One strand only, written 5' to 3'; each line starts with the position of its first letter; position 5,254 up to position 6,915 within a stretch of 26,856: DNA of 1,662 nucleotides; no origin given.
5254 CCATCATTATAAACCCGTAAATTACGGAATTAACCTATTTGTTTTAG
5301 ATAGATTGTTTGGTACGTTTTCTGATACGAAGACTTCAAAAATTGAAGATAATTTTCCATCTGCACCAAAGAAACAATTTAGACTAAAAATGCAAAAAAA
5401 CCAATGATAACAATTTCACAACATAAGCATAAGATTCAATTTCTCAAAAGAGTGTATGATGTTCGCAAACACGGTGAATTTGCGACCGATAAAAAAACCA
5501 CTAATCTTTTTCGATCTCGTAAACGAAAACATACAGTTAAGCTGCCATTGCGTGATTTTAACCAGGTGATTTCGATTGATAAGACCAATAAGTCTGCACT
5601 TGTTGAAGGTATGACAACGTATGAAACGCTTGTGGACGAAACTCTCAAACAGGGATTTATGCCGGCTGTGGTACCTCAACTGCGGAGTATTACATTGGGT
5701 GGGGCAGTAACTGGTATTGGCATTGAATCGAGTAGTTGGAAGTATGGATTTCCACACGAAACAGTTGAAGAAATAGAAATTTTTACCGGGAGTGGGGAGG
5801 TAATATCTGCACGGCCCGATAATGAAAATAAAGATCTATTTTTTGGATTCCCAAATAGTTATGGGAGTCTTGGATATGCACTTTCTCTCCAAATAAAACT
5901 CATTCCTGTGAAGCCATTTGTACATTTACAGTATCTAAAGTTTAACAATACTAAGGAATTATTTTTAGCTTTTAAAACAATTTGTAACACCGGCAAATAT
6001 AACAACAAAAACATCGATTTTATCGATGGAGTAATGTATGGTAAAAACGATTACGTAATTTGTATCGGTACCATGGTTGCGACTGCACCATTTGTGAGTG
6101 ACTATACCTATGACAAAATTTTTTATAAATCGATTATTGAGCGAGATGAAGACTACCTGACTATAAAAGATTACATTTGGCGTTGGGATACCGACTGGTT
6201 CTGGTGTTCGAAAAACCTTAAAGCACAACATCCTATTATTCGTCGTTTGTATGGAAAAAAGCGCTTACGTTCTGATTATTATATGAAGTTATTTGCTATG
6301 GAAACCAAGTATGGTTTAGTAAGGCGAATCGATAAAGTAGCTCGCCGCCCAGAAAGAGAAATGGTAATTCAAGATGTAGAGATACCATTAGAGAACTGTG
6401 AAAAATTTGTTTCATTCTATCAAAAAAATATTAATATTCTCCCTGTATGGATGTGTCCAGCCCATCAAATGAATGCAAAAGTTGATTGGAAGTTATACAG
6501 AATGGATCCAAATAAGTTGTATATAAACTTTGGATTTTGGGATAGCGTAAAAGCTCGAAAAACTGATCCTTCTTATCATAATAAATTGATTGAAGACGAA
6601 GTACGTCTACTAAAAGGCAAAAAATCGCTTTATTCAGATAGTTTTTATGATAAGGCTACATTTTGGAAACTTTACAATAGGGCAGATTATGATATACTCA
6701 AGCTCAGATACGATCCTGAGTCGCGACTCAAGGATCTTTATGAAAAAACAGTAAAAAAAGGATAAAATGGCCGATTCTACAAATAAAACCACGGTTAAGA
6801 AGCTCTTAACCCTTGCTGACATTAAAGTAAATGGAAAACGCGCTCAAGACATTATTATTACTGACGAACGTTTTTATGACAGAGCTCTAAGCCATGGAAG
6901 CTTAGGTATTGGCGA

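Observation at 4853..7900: Start/stop-overlapped lipid-tailoring operon: His-box hydroxylase/desaturase, DHCR24/BfaA-like FAD reductase and Cfa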

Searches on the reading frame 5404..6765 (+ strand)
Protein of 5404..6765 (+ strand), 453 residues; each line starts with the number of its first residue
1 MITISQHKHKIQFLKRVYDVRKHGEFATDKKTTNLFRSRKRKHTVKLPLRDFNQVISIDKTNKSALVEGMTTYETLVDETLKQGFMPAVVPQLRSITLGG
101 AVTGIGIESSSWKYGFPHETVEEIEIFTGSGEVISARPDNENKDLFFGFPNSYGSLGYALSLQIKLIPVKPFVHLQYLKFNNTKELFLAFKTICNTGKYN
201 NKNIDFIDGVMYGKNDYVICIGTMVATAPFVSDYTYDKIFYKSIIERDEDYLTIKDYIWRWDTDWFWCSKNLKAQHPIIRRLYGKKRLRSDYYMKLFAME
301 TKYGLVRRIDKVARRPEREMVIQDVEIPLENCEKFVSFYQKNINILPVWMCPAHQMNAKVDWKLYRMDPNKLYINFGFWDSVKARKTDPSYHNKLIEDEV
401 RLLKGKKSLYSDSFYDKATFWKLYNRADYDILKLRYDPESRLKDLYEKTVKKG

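Call 4: search_protein_families(library=pfam, proteins=[window:5404-6765:+], max_evalue=0.01)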
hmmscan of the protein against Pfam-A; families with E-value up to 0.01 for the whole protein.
window:5404-6765:+ (453 aa): 1 family
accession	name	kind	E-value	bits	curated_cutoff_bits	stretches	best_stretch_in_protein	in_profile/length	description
PF01565.28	FAD_binding_4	-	1.5e-10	41.4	26.4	1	41-135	42-137/139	FAD binding domain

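Call 5: search_protein_families(library=ncbifam, proteins=[window:5404-6765:+], max_evalue=0.01)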
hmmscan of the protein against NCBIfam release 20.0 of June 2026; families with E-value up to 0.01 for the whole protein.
window:5404-6765:+ (453 aa): 6 families
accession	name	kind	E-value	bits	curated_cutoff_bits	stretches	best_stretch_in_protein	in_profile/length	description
NF053785.1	DcplphribOxDprE1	equivalog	1.1e-09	38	500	1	49-170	63-184/449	decaprenylphosphoryl-beta-D-ribose oxidase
NF041227.1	BagG_FevA2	exception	3.6e-06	25.9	850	1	55-171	98-212/455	bagremycin/ferroverdin biosynthesis FAD-dependent oxygenase BagG/FevA2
TIGR00387.1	glcD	equivalog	2.8e-05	23.2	567.9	1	50-193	49-197/413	glycolate oxidase subunit GlcD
TIGR01679.1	bact_FAD_ox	subfamily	0.00019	20.4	292.25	1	47-166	55-172/419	FAD-linked oxidoreductase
NF041226.1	BagK_FevA1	equivalog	0.00019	20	800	1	55-172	94-209/453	bagremycin/ferroverdin biosynthesis FAD-dependent oxygenase BagK/FevA1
TIGR01677.1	pln_FAD_oxido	subfamily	0.0089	14.6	383.1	0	50-128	89-168/560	FAD-dependent oxidoreductase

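Call 7: find_encoding_contigs(protein=window:5404-6765:+, flank=10000, max_places=6)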
Protein window:5404-6765:+ (453 aa): 2 contigs read that carry it; 2 places shown.
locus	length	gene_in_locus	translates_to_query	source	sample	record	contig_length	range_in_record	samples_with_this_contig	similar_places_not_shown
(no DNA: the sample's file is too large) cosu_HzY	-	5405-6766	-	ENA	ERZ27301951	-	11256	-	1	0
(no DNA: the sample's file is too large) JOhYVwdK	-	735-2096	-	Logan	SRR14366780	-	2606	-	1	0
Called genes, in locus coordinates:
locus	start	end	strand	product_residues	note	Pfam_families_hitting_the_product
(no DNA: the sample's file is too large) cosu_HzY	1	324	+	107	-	?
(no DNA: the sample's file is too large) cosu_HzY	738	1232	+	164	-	-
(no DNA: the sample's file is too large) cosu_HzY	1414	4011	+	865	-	PF17795:Vault_3 (faint), PF11978:MVP_shoulder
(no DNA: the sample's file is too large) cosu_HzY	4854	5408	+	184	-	PF04116:FA_hydroxylase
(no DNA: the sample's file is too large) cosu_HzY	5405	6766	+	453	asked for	PF01565:FAD_binding_4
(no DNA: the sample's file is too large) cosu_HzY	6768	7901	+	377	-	PF02353:CMAS, PF13489:Methyltransf_23, PF08241:Methyltransf_11, PF08242:Methyltransf_12, PF13649:Methyltransf_25, PF13847:Methyltransf_31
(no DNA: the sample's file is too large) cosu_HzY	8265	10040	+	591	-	PF01432:Peptidase_M3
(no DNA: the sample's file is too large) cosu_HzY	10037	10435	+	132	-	PF13419:HAD_2, PF00702:Hydrolase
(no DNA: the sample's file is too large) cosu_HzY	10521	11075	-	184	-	PF02525:Flavodoxin_2, PF03358:FMN_red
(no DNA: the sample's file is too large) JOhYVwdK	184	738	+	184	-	PF04116:FA_hydroxylase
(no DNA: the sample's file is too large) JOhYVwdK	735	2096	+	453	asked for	PF01565:FAD_binding_4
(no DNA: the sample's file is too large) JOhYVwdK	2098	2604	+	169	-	?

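Call 8: search_solved_structures(query=window:5404-6765:+, max_evalue=0.01)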
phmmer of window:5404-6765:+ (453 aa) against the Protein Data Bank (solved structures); distinct sequences matched with E-value up to 0.01: 43.
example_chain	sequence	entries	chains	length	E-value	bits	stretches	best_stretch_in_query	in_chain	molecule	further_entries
4ml8_A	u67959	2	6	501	2.6e-09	39.4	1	75-174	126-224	Cytokinin oxidase 2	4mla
6c80_A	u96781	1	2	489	1.7e-08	36.7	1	65-175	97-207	cytokinin oxidase LuCKX1.1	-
6yaq_A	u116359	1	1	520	8.9e-08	34.4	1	76-207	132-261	Cytokinin dehydrogenase 8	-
8cj9_A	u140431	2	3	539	9.5e-08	34.3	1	76-207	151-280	cytokinin dehydrogenase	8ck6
4o95_A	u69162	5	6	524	1.3e-07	33.8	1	85-212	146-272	Cytokinin dehydrogenase 4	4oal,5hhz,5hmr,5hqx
6yao_A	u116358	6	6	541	1.4e-07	33.8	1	85-212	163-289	Cytokinin dehydrogenase 4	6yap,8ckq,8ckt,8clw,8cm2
2exr_A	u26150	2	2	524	1.4e-07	33.7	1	82-212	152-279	Cytokinin dehydrogenase 7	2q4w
4g3t_A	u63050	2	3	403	5.4e-06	28.5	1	51-171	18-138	oxidoreductase DprE1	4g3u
4aut_A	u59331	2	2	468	7.3e-06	28.1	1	50-171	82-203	DECAPRENYL-PHOSPHORYL-BETA-D-RIBOFURANOSE-2-OXIDOREDUCTASE | DprE1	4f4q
6fyd_A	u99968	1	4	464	3.8e-05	25.7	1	92-172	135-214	Putative FAD-dependent oxygenase EncM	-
6fye_A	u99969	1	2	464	4.4e-05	25.5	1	82-172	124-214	Putative FAD-dependent oxygenase EncM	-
6fyf_A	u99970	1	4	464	5.8e-05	25.1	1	82-172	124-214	Putative FAD-dependent oxygenase EncM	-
6fyb_A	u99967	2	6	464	7.3e-05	24.8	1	84-172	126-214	Putative FAD-dependent oxygenase EncM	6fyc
4xlo_A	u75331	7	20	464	7.3e-05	24.8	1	84-172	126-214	FAD-dependent oxygenase EncM | Putative FAD-dependent oxygenase EncM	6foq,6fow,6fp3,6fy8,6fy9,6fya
3w8w_A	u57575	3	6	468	7.5e-05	24.7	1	84-172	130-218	Putative FAD-dependent oxygenase EncM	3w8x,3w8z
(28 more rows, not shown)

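Call 12: find_homologous_proteins(query=window:5404-6765:+, max_evalue=0.00001)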
Query window:5404-6765:+ (453 aa): 8000 proteins with E <= 0.00001 among 8000 candidates; the best 120 are listed.
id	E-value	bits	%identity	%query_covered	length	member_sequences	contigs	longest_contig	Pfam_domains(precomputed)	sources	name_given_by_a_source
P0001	0.0e+0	1052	100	100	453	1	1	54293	PF01565.29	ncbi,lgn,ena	-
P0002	2.9e-262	888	83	100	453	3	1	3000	PF01565.29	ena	-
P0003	3.0e-242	822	75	100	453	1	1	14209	PF01565.29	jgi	jgi:FAD/FMN-containing dehydrogenase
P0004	7.0e-240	814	74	100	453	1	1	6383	PF01565.29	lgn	-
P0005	2.5e-229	780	72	100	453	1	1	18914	PF01565.29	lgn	-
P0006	7.1e-184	630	60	100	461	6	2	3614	PF01565.29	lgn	-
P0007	1.5e-179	616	59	100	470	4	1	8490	PF01565.29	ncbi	-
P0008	2.5e-179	615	59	98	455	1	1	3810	PF01565.29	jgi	-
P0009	1.9e-178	612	60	100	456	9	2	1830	PF01565.29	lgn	-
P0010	4.8e-178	611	59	94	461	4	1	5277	PF01565.29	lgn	-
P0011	1.5e-177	609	59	100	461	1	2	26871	PF01565.29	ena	-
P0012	1.4e-176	606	59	100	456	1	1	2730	PF01565.29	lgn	-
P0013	2.5e-176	605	59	100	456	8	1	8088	PF01565.29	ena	-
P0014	1.1e-175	603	59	100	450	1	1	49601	PF01565.29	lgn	-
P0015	1.6e-175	602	60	94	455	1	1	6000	PF01565.29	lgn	-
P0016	5.9e-175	600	56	100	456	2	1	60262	PF01565.29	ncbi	-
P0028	5.8e-154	531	54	93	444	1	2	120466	PF01565.29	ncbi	-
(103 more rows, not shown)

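Call 20: find_related_loci(query=A1, collection=genome_contigs, flank=6000)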
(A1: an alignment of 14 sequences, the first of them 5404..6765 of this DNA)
Query A1 (453 aa) in genome_contigs; peptide patterns used: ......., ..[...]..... (x = any residue, [..] = any of these).
600 stretches matched a pattern (row limit reached: there are more); 597 encode a relative of the query (tblastn E <= 1e-3); the best 80 are kept; 80 distinct loci.
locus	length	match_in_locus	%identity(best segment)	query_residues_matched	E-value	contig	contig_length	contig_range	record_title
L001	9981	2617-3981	56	1-453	4e-177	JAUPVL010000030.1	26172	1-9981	MAG: Patescibacteria group bacterium isolate erpe_2018_sw_30hr_WHONDRS-SW48-000095_B_bin.41 scaffold_541643, whole genom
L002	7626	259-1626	54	1-453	4e-175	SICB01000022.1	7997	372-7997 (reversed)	MAG: Patescibacteria group bacterium isolate Baikal-deep-G192 BACOMB-C42833, whole genome shotgun sequence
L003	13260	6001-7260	52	30-453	8e-150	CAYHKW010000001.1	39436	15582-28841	MAG TPA_asm: uncultured Gammaproteobacteria bacterium isolate ERP119705_co13_484 genome assembly, contig: NODE_1212_leng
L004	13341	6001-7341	48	4-451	9e-150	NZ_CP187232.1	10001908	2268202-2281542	Sphaerisporangium viridialbum isolate KRA21-44 chromosome, complete genome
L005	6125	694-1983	53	13-450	4e-148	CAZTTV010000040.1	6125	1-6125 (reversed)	MAG TPA_asm: uncultured Candidatus Saccharibacteria bacterium isolate SRP128015_co3_109 genome assembly, contig: NODE_17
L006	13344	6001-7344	48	3-451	3e-147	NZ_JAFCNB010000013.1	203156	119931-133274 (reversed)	Microbispora oryzae strain RL4-1S NODE_13_length_203156_cov_30.294401, whole genome shotgun sequence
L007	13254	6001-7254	50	30-451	2e-147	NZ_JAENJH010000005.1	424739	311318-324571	Prauserella cavernicola strain ASG 168 NODE_5_length_424739_cov_32.7317, whole genome shotgun sequence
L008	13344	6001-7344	48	3-451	6e-147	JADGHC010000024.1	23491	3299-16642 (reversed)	MAG: Microbispora sp. isolate HOG44C NODE_1119_length_23491_cov_21.802497, whole genome shotgun sequence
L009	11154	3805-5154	47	1-451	1e-146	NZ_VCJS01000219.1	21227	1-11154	Nonomuraea basaltis strain 160415 NODE_219_length_21227_cov_21.9036, whole genome shotgun sequence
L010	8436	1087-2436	47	6-453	2e-146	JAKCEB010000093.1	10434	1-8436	MAG: Actinomycetes bacterium isolate ZJ5.bin57 NODE_9256_length_10434_cov_7.779567, whole genome shotgun sequence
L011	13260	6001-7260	51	30-451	2e-146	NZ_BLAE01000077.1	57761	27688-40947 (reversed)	Acrocarpospora macrocephala strain NBRC 16266 sequence077, whole genome shotgun sequence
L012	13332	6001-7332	48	7-451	2e-146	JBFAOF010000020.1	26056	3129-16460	Spirillospora sp. NPDC049652 NPDC049652_16_H11.ctg-0020, whole genome shotgun sequence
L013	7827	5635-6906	49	30-452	6e-146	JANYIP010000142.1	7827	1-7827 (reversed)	MAG: Streptomycetales bacterium isolate GL140_2_metabinner_92 GL140_2_k141_1396504, whole genome shotgun sequence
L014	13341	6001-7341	47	4-451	5e-146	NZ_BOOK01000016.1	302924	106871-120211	Planobispora takensis strain NBRC 109077 sequence016, whole genome shotgun sequence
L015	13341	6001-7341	47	4-451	4e-146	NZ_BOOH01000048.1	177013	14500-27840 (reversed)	Planobispora longispora strain NBRC 13918 sequence048, whole genome shotgun sequence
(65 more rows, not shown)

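Call 23: find_encoding_contigs(protein=P0003, flank=6000, max_places=2)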
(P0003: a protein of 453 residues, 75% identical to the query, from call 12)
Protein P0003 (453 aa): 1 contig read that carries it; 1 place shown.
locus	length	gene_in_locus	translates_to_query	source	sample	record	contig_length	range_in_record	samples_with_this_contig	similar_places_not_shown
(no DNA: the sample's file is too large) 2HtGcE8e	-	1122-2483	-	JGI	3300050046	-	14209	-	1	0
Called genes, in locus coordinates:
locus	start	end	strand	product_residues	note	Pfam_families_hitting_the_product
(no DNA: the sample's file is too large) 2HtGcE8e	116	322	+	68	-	-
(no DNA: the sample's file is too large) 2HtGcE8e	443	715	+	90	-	-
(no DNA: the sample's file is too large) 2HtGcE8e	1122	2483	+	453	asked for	PF01565:FAD_binding_4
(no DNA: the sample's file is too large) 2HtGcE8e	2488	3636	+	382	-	PF02353:CMAS, PF13489:Methyltransf_23, PF08241:Methyltransf_11, PF08242:Methyltransf_12, PF13649:Methyltransf_25, PF13847:Methyltransf_31 (weak)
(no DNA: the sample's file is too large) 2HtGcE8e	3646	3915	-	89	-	-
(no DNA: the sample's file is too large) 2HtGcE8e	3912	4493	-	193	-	-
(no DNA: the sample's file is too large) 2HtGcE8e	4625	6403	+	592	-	PF01432:Peptidase_M3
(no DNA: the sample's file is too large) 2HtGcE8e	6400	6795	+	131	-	PF00702:Hydrolase, PF13419:HAD_2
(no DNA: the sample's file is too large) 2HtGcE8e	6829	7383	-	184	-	PF02525:Flavodoxin_2, PF03358:FMN_red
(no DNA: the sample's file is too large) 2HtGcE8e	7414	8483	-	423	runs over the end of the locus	PF13439:Glyco_transf_4 (weak), PF00534:Glycos_transf_1, PF13692:Glyco_trans_1_4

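Call 24: find_encoding_contigs(protein=P0005, flank=6000, max_places=2)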
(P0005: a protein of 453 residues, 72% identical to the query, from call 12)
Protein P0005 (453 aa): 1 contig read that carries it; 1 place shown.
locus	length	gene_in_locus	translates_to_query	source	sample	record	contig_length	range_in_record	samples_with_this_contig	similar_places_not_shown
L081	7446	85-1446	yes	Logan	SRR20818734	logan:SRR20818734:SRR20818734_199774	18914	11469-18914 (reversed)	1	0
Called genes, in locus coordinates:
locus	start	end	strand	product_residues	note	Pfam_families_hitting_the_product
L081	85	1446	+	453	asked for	PF01565:FAD_binding_4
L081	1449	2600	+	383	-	PF02353:CMAS, PF05175:MTS (faint), PF13489:Methyltransf_23, PF13649:Methyltransf_25, PF13847:Methyltransf_31, PF08241:Methyltransf_11, PF08242:Methyltransf_12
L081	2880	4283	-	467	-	-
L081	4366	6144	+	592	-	PF01432:Peptidase_M3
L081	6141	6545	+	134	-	PF13419:HAD_2, PF00702:Hydrolase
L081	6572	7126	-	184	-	PF02525:Flavodoxin_2 (weak), PF03358:FMN_red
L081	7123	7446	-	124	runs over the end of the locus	-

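Call 48: list_cluster_members(proteins=[window:5404-6765:+, window:4853-5407:+, window:6767-7900:+, window:8264-10039:+, P0007, P0016, P0028])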
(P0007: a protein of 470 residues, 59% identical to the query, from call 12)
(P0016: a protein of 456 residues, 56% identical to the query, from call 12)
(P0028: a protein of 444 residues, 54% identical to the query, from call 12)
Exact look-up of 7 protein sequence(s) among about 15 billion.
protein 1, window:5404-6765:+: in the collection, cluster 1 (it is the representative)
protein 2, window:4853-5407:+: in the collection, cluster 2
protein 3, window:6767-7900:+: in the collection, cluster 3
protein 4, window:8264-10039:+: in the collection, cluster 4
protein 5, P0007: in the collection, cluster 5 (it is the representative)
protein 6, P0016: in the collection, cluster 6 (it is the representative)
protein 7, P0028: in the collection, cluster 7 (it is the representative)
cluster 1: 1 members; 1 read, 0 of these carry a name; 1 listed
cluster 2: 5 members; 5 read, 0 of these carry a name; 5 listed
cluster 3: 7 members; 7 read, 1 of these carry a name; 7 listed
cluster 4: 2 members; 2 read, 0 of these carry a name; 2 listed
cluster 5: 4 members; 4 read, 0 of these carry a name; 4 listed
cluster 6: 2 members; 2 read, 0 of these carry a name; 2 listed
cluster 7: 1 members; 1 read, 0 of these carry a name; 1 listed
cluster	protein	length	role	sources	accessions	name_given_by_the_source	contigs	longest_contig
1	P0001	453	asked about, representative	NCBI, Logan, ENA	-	-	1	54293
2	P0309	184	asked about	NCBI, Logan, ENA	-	-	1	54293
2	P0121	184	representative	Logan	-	-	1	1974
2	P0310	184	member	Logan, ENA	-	-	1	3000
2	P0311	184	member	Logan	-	-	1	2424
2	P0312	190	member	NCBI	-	-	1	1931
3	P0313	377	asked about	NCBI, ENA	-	-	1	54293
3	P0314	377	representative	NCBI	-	-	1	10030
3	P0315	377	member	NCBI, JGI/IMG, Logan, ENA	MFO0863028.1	MAG: cyclopropane fatty acyl phospholipid synthase [Candidatus Saccharibacteria bacterium]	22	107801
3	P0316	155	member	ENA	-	-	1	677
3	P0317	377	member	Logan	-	-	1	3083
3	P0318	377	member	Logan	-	-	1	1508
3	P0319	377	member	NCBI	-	-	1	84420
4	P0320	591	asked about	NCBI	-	-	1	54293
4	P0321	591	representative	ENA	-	-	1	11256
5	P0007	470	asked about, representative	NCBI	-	-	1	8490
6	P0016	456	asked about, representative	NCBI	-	-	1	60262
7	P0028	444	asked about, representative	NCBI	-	-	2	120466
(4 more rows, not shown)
